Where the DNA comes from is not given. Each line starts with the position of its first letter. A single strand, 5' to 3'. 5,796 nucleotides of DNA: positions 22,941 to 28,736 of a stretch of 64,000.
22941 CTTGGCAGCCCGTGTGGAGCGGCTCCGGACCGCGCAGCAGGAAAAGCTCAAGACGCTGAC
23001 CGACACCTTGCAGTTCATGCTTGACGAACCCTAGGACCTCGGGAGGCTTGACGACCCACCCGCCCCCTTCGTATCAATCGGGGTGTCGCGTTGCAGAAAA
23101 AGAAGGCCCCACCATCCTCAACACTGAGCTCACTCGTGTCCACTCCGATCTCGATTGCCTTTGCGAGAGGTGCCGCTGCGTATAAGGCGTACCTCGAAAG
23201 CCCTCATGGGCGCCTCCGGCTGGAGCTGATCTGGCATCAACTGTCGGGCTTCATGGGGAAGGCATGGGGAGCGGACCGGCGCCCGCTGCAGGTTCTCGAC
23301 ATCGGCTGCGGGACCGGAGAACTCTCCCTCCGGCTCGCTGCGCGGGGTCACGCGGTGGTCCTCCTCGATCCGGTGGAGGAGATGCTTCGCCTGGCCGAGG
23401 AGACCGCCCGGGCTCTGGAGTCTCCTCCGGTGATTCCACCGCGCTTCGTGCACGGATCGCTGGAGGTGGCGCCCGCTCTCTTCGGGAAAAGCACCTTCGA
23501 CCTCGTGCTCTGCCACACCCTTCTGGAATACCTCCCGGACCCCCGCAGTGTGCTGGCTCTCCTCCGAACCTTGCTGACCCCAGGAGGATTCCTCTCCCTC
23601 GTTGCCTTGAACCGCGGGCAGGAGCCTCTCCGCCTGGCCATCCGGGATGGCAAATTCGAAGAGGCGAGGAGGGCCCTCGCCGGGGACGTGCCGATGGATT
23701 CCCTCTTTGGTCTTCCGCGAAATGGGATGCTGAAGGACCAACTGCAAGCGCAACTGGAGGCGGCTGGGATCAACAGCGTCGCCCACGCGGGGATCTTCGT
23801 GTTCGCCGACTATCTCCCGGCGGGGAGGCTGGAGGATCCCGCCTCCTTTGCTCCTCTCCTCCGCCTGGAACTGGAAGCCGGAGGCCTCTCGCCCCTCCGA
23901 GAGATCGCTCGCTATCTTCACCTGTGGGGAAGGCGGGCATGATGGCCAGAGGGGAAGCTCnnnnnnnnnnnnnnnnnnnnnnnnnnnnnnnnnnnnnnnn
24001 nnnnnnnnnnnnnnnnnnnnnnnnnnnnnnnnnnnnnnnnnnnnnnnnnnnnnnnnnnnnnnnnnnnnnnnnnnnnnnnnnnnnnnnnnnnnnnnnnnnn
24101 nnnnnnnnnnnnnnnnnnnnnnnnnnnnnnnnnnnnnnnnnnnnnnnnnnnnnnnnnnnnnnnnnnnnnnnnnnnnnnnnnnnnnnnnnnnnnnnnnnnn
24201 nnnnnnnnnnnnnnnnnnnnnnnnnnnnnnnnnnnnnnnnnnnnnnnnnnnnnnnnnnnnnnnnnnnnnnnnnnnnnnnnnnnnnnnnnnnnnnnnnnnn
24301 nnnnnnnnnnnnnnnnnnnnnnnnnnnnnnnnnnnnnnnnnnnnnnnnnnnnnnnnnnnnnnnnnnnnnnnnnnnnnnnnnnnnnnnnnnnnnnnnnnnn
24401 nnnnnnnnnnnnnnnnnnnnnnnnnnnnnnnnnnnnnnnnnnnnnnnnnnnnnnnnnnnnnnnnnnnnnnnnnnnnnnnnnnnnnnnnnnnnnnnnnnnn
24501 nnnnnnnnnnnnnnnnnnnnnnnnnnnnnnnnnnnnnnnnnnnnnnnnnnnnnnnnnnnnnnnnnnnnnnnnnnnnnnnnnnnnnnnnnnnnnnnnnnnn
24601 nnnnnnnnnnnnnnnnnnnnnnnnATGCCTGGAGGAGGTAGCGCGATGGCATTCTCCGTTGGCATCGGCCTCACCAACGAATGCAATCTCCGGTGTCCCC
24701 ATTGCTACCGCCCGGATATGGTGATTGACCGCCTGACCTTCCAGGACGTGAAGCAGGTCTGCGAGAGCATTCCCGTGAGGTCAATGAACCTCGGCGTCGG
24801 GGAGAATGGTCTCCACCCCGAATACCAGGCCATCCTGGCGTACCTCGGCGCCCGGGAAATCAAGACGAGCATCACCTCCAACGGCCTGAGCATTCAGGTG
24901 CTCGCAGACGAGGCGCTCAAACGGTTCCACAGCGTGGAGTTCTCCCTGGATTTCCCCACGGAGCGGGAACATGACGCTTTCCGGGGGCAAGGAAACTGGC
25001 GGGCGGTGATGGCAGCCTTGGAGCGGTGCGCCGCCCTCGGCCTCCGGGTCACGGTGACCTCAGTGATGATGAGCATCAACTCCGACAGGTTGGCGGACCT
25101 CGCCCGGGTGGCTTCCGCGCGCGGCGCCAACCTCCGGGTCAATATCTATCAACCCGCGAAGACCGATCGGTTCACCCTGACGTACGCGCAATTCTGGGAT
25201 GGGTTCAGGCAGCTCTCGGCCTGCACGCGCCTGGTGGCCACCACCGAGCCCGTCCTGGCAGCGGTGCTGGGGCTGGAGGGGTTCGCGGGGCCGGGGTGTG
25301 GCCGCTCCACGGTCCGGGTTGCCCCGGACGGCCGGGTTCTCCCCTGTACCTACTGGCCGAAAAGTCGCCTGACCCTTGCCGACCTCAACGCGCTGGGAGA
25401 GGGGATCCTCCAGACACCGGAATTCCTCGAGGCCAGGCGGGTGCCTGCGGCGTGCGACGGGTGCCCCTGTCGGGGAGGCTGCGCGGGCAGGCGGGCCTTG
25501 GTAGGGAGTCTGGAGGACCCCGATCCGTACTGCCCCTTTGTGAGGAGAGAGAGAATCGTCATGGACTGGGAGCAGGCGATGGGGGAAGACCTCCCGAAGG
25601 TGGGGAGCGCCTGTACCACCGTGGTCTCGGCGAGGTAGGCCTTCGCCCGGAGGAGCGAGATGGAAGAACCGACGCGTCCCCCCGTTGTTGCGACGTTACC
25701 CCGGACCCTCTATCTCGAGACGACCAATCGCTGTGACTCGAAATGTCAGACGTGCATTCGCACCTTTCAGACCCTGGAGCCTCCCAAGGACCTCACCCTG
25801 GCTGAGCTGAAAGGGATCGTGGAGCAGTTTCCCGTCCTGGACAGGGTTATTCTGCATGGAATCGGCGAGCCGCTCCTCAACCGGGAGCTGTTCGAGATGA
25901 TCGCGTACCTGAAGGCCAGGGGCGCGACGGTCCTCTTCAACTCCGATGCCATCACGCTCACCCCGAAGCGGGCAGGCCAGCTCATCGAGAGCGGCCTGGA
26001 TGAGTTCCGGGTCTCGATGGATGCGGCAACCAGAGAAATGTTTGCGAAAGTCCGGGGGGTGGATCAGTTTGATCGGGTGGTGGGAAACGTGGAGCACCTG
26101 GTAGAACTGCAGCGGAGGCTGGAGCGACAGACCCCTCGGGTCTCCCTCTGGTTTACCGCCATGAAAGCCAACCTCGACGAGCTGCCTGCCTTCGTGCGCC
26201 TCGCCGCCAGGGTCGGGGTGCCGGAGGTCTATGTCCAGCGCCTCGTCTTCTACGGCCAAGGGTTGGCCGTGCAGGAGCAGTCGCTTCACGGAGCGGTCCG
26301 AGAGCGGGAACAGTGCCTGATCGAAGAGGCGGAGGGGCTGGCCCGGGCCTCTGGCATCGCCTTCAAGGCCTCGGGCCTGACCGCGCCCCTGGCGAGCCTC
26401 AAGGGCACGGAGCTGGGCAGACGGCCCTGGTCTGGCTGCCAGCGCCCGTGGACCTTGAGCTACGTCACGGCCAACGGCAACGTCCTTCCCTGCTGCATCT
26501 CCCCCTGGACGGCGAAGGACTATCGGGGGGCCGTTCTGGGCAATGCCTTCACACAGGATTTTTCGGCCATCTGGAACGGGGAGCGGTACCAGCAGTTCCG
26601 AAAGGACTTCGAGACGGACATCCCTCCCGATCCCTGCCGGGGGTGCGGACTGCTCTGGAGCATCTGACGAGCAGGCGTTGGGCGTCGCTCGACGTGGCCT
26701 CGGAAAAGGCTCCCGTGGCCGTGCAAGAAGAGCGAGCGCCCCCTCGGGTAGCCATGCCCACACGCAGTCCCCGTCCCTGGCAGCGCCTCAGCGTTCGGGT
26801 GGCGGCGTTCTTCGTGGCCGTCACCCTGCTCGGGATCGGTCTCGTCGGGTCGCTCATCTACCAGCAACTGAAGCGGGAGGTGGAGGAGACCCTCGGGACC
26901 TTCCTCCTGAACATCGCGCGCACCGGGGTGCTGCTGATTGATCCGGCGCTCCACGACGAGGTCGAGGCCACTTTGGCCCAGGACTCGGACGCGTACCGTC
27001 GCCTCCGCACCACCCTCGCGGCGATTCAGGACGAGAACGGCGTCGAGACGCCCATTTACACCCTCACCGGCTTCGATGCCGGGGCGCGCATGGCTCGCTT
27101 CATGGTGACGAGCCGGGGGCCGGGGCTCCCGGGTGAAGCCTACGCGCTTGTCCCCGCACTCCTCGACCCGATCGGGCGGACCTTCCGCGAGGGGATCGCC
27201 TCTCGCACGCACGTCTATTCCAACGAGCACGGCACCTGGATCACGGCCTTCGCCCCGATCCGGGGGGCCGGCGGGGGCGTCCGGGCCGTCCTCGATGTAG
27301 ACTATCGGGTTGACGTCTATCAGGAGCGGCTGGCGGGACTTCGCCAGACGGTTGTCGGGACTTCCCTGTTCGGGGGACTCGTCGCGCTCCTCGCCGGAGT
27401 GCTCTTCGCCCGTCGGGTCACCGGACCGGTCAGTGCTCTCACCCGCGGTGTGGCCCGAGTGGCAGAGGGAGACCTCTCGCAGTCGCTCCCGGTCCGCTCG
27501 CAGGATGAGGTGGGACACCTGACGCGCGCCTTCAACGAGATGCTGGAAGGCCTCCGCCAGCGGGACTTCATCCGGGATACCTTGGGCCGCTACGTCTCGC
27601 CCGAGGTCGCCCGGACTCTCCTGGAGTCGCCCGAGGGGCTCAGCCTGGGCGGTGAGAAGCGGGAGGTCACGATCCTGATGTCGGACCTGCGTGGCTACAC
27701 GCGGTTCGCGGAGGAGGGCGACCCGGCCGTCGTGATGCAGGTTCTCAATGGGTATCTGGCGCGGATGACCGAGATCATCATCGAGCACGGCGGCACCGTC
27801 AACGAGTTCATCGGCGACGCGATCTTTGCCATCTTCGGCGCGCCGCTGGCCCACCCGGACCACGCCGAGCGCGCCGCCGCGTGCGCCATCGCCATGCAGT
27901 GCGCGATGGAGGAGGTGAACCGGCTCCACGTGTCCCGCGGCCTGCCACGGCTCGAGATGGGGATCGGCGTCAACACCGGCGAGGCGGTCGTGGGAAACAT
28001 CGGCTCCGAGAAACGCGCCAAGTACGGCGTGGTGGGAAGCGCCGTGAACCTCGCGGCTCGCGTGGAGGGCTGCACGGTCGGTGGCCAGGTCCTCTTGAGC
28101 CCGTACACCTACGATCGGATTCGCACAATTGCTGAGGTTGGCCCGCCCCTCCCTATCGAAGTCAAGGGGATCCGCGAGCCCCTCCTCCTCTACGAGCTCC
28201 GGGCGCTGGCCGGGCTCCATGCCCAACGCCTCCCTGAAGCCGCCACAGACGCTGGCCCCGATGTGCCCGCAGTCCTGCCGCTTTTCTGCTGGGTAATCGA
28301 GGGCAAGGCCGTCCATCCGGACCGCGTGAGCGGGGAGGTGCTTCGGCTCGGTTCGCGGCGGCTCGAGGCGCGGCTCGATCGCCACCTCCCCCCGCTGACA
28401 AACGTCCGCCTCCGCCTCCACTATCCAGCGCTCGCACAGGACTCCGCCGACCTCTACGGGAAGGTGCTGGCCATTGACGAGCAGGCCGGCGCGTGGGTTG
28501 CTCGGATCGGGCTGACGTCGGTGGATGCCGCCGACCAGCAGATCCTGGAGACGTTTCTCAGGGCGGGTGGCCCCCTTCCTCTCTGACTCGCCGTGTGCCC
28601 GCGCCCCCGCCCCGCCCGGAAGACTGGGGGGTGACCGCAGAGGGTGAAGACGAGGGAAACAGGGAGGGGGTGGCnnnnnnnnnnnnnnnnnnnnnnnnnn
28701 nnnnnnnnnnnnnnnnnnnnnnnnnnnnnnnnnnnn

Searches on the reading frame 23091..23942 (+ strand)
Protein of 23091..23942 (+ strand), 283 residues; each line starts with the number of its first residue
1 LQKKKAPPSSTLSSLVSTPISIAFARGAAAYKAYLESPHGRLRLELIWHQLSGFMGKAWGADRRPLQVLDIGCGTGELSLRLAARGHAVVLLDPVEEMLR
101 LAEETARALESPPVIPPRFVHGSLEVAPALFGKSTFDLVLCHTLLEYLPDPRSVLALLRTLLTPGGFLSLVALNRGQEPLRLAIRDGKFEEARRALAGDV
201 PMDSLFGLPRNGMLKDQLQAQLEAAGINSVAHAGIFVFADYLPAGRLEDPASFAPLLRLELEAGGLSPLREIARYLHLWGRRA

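Call 72: search_protein_families(library=pfam, proteins=[window:23091-23942:+], max_evalue=0.00001)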
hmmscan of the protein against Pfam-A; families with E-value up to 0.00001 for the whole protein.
window:23091-23942:+ (283 aa): 6 families
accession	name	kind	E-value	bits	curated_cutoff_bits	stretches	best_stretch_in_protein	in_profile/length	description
PF13649.12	Methyltransf_25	-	5.1e-18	66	27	1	68-166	1-97/97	Methyltransferase domain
PF08241.18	Methyltransf_11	-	8e-18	65.3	21.2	1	69-169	1-94/95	Methyltransferase domain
PF08242.18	Methyltransf_12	-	5.5e-17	62.7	30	1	69-168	1-98/98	Methyltransferase domain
PF13847.12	Methyltransf_31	-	3.6e-16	59.6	27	1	66-174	5-113/145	Methyltransferase domain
PF13489.12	Methyltransf_23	-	5.2e-15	56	27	1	57-190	15-124/164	Methyltransferase domain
PF01209.24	Ubie_methyltran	-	1.7e-07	31.3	20.1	1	60-173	43-154/233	ubiE/COQ5 methyltransferase family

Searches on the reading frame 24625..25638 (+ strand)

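Call 11: search_protein_families(library=pfam, proteins=[window:24625-25638:+], max_evalue=0.0001)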
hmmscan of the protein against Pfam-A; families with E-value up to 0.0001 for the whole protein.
window:24625-25638:+ (337 aa): 1 family
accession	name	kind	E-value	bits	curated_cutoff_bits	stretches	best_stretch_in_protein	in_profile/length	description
PF04055.27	Radical_SAM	-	1.7e-17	64.5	29.5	1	16-160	3-163/166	Radical SAM superfamily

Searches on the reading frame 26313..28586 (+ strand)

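Call 11: search_protein_families(library=pfam, proteins=[window:26313-28586:+], max_evalue=0.0001)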
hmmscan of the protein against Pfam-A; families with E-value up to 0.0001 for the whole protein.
window:26313-28586:+ (757 aa): 2 families
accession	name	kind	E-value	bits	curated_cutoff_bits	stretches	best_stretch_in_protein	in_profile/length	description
PF00211.25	Guanylate_cyc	-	4.4e-25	88.8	21.9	1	449-627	6-179/183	Adenylate and Guanylate cyclase catalytic domain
PF00672.30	HAMP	-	1.5e-16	60.8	25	1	364-416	1-53/53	HAMP domain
